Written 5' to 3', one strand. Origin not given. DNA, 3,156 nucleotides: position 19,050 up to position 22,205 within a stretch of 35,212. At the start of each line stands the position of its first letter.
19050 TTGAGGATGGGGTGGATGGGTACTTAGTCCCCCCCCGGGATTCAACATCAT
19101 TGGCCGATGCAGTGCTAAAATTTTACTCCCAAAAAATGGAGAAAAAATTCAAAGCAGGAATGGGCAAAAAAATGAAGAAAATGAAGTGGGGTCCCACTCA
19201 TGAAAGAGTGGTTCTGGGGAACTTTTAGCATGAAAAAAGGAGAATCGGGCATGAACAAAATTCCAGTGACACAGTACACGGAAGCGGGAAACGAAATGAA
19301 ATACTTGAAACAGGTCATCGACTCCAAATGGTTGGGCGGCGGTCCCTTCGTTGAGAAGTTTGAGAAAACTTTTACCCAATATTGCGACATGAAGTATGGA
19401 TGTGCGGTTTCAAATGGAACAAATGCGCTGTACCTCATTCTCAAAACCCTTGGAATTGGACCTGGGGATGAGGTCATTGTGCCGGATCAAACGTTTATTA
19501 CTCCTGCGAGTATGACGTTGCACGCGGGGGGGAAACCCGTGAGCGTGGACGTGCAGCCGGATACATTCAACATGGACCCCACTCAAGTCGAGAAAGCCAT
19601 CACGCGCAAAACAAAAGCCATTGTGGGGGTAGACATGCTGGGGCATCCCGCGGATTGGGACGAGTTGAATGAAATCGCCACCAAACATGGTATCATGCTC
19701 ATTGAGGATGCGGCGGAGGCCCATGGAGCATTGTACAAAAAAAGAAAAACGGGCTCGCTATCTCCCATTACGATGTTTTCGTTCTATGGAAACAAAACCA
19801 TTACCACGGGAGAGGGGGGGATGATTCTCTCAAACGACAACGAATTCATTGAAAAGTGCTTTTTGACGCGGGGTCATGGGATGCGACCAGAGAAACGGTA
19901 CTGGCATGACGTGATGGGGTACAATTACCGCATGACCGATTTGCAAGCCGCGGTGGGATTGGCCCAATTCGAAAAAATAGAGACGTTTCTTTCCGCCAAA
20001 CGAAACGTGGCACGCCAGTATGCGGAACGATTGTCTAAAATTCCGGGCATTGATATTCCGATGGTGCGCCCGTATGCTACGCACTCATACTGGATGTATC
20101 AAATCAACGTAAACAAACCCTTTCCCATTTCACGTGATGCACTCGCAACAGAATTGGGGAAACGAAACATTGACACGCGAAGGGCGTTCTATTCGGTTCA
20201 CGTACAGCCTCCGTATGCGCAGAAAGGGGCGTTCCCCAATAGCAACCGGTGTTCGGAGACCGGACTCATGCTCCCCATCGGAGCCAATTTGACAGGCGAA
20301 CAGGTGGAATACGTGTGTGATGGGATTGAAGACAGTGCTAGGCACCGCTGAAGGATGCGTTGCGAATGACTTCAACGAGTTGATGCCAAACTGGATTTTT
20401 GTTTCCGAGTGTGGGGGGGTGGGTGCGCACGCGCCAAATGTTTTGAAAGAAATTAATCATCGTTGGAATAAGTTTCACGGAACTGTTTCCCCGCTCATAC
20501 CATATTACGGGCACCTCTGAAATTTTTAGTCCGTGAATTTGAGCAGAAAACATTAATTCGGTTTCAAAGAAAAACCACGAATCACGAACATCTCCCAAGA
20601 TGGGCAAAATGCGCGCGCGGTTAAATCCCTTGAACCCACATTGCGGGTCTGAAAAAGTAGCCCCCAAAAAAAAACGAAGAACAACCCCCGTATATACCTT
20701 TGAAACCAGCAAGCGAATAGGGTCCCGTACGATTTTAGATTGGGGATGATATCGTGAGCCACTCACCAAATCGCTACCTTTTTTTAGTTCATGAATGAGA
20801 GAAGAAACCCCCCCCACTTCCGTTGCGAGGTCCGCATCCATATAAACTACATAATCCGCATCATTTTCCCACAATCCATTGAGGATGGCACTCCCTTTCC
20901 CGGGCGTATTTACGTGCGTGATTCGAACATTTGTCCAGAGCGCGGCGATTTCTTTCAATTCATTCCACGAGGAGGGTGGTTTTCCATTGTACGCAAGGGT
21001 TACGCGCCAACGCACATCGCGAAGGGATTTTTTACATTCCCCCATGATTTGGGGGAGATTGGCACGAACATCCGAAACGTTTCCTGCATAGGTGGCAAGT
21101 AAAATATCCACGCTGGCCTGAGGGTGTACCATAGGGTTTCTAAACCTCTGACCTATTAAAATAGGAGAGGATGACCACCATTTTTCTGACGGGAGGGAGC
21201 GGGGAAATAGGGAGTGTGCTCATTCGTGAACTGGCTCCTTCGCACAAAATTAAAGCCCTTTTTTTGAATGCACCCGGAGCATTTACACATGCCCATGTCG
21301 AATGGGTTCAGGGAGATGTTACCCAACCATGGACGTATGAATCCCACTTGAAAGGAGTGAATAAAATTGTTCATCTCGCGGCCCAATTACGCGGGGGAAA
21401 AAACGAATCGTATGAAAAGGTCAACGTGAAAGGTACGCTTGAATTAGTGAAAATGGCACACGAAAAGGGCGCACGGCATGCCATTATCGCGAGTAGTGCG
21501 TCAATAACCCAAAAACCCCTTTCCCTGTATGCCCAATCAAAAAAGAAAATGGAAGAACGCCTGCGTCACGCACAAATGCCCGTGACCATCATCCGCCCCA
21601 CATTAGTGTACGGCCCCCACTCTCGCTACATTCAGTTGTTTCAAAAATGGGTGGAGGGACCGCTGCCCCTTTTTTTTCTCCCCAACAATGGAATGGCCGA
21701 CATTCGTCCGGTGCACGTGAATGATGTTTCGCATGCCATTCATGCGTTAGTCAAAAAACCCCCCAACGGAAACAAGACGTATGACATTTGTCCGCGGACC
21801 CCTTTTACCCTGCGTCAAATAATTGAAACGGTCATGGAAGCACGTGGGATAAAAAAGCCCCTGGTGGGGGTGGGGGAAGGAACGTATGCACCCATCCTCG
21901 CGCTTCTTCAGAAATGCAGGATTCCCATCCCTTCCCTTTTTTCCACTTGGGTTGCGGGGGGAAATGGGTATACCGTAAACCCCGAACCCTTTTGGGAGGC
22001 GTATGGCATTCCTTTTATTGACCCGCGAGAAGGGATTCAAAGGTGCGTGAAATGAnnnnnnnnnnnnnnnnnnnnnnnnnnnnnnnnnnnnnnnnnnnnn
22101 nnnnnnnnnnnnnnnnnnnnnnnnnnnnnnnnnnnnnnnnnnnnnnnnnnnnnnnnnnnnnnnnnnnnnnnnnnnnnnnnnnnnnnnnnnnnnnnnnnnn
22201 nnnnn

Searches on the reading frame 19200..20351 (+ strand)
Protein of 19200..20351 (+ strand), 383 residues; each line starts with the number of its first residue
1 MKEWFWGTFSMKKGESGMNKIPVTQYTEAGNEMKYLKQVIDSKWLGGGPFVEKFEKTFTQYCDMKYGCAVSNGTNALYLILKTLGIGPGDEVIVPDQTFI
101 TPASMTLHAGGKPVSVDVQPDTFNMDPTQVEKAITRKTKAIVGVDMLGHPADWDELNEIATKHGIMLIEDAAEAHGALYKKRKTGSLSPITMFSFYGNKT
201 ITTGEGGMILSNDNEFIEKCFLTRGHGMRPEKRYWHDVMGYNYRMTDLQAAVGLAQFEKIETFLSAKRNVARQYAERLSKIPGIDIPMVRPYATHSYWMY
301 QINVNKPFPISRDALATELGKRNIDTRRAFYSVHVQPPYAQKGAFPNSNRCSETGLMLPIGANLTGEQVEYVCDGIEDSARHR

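Call 38: search_protein_families(library=pfam, proteins=[window:19200-20351:+], max_evalue=0.0001)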
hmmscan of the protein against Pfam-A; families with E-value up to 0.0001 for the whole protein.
window:19200-20351:+ (383 aa): 3 families
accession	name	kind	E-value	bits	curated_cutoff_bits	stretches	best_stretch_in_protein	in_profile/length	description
PF01041.23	DegT_DnrJ_EryC1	-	1.9e-116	389.7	19.8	1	30-376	5-359/360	DegT/DnrJ/EryC1/StrS aminotransferase family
PF01212.27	Beta_elim_lyase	-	8.6e-09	35.6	27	1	25-286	9-273/288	Beta-eliminating lyase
PF00155.27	Aminotran_1_2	-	2.3e-08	34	19.7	1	52-175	45-190/361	Aminotransferase class I and II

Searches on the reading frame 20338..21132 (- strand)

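Call 38: search_protein_families(library=pfam, proteins=[window:20338-21132:-], max_evalue=0.0001)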
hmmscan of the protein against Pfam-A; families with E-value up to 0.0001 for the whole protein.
window:20338-21132:- (264 aa): 1 family
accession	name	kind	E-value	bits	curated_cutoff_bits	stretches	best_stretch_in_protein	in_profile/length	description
PF00535.33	Glycos_transf_2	-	9.9e-12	45.6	23.3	1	28-156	11-145/168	Glycosyl transferase family 2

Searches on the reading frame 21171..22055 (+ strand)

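Call 38: search_protein_families(library=pfam, proteins=[window:21171-22055:+], max_evalue=0.0001)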
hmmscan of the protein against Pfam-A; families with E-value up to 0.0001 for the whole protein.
window:21171-22055:+ (294 aa): 6 families
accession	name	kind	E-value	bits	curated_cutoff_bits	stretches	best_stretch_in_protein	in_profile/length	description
PF01370.27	Epimerase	-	3.7e-17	63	20.9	1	4-206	1-239/240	NAD dependent epimerase/dehydratase family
PF13460.12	NAD_binding_10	-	8.6e-14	52.3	27.2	1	8-146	1-146/184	NAD(P)H-binding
PF01073.25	3Beta_HSD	-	1.4e-11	44.4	22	1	6-112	2-119/280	3-beta hydroxysteroid dehydrogenase/isomerase family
PF07993.18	NAD_binding_4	-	9.3e-11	41.8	20.1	0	40-113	60-140/258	Male sterility protein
PF04321.23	RmlD_sub_bind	-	2e-09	37.4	27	1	3-169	2-175/287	RmlD substrate binding domain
PF05368.20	NmrA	-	8.7e-07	29.3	27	1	3-220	4-229/298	NmrA-like family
